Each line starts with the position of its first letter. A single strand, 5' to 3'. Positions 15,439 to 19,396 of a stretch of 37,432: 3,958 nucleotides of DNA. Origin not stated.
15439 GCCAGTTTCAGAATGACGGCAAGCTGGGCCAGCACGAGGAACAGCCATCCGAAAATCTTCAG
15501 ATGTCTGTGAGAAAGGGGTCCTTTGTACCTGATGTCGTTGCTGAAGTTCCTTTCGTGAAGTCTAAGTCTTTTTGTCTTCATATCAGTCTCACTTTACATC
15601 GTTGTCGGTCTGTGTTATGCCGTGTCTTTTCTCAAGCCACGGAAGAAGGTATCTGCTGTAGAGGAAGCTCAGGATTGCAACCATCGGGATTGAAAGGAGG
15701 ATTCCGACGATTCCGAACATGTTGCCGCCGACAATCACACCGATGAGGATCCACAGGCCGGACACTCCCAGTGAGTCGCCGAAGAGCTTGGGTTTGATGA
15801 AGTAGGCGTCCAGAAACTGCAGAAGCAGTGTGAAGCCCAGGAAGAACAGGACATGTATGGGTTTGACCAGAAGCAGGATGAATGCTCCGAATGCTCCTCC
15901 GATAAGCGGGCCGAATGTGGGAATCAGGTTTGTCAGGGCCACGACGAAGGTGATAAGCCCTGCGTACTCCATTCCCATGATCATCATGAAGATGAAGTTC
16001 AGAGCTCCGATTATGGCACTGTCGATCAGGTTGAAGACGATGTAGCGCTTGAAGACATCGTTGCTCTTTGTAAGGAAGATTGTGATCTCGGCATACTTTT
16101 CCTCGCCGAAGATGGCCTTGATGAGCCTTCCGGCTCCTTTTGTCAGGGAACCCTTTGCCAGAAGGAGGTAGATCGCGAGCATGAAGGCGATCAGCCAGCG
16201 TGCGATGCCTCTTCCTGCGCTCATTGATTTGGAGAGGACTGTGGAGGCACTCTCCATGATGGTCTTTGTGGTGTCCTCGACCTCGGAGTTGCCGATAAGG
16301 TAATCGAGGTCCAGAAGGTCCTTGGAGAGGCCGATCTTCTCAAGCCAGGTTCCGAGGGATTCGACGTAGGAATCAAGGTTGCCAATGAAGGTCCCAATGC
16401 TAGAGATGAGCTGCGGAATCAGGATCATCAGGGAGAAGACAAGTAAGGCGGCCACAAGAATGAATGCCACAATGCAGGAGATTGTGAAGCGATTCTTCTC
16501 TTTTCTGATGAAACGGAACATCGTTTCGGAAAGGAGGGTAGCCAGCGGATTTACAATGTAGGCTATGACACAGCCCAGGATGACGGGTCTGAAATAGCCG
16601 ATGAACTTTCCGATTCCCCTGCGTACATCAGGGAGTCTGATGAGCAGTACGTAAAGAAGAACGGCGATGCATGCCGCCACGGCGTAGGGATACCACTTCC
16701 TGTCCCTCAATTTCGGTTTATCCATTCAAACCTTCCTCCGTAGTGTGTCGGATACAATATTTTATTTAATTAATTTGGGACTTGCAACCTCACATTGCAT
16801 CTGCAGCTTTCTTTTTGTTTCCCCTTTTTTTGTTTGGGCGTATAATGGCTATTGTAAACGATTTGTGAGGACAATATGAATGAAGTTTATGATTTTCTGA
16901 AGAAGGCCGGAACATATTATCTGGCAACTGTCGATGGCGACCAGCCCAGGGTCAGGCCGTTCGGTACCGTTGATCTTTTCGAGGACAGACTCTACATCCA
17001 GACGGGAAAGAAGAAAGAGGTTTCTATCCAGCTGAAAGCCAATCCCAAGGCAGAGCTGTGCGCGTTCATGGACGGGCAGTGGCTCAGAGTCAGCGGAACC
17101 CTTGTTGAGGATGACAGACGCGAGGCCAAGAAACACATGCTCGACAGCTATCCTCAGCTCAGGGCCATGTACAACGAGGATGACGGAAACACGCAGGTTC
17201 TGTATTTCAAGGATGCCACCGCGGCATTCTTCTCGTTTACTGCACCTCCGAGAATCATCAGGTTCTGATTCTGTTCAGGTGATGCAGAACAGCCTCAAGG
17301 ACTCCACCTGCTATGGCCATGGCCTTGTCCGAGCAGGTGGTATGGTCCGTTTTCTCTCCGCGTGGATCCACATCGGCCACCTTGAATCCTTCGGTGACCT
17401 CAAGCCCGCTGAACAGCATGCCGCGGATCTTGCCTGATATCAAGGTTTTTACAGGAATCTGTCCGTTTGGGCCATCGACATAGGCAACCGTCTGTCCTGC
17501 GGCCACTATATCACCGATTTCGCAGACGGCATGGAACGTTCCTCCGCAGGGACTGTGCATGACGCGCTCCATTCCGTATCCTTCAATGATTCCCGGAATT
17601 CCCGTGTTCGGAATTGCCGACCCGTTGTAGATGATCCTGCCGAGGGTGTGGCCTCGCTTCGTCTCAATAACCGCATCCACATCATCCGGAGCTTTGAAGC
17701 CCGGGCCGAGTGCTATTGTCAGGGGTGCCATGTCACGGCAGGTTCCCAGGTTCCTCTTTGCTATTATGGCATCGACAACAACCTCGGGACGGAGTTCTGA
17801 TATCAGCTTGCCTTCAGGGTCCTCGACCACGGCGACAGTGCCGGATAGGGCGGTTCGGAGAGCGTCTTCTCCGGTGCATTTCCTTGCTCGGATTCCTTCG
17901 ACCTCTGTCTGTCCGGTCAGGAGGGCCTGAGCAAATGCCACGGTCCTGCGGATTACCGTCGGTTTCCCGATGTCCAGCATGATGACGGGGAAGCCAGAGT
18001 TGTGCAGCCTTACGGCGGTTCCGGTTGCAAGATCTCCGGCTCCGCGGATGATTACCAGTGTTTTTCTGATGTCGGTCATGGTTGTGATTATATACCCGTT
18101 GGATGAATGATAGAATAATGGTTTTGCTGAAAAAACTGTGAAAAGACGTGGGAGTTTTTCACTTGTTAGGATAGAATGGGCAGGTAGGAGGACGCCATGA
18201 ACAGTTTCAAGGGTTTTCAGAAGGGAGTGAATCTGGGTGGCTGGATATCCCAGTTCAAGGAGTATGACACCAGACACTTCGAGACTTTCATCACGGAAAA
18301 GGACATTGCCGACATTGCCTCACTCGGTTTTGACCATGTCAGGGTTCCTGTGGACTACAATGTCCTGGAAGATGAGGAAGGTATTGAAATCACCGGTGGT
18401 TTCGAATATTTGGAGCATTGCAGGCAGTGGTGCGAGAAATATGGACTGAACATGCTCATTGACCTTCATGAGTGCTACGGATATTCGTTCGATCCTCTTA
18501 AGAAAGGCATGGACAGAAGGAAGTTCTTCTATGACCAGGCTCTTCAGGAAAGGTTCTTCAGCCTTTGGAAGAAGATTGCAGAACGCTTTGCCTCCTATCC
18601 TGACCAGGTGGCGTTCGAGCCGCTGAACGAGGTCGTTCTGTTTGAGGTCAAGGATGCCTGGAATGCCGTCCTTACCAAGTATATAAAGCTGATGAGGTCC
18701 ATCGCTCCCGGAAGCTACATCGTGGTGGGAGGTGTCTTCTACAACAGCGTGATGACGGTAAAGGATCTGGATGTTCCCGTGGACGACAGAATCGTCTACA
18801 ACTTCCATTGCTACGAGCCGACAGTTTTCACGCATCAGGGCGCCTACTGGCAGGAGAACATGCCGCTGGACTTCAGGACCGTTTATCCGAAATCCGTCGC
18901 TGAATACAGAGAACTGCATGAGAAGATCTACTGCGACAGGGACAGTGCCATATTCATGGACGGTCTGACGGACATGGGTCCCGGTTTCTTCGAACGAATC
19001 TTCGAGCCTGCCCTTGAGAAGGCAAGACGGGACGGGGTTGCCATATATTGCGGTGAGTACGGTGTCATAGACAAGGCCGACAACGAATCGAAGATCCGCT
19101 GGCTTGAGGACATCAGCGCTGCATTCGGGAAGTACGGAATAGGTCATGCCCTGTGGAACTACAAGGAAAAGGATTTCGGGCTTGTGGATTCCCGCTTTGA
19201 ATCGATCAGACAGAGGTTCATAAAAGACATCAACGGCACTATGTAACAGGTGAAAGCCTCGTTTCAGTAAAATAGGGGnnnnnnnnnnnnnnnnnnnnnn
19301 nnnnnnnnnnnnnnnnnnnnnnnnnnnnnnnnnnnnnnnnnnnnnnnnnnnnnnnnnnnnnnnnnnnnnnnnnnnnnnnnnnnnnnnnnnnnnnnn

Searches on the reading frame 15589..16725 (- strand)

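Call 10: search_protein_families(library=pfam, proteins=[window:15589-16725:-], max_evalue=0.001)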
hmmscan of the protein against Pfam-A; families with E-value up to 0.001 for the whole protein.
window:15589-16725:- (378 aa): 1 family
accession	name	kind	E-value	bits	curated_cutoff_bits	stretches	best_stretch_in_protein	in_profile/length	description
PF01594.21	AI-2E_transport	-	2.7e-44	152.1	34.3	1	40-356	16-323/327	AI-2E family transporter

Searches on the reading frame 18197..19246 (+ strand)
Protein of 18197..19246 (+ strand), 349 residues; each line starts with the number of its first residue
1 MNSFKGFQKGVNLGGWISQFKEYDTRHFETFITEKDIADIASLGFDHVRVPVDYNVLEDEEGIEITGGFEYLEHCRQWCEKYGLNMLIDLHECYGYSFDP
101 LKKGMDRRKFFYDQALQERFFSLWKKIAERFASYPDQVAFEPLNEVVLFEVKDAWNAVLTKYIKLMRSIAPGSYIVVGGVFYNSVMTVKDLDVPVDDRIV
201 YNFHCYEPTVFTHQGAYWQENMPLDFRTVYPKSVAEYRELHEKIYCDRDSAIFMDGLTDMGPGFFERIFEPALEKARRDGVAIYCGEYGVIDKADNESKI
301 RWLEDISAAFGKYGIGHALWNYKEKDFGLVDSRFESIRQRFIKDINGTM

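Call 10: search_protein_families(library=pfam, proteins=[window:18197-19246:+], max_evalue=0.001)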
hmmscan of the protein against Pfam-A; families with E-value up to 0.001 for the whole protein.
window:18197-19246:+ (349 aa): 1 family
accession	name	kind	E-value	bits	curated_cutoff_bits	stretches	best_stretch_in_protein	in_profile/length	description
PF00150.24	Cellulase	-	2.3e-32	113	23.5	1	19-325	9-271/272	Cellulase (glycosyl hydrolase family 5)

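Call 90: search_solved_structures(query=window:18197-19246:+, max_evalue=0.00001)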
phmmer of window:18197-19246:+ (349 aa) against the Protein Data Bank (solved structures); distinct sequences matched with E-value up to 0.00001: 46.
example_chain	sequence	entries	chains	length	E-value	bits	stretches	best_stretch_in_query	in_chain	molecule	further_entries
1cec_A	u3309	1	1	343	1.3e-73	251.9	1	6-342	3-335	ENDOGLUCANASE CELC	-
1cen_A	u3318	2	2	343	2.9e-73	250.8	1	6-342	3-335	CELLULASE CELC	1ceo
7vt5_A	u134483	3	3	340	2.3e-25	93.2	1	113-223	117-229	Endoglucanase H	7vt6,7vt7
7vt8_A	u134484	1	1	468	3.4e-25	92.6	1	113-223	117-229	Endoglucanase H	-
7vt4_A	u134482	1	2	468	8.5e-25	91.3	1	113-223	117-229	Endoglucanase H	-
1vjz_A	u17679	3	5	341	2.5e-24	89.8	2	33-222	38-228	endoglucanase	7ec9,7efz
6kdd_A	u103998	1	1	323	3.2e-23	86.1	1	9-222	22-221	Endoglucanase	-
3amc_A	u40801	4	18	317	1.2e-22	84.2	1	9-221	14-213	Endoglucanase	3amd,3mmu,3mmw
3rjy_A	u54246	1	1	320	1.9e-22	83.6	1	28-220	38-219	Endoglucanase FnCel5A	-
3nco_A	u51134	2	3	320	2e-22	83.5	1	28-220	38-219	Endoglucanase FnCel5A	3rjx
3aof_A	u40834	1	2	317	5.1e-22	82.2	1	9-221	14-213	Endoglucanase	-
3amg_A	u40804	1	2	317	6.4e-22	81.9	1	9-221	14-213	Endoglucanase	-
3azr_A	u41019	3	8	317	7.8e-22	81.6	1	9-221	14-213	Endoglucanase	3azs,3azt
5byw_A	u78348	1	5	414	1.3e-20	77.5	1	117-221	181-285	Endoglucanase H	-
6uje_A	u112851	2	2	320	2.4e-19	73.4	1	7-219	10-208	Endoglucanase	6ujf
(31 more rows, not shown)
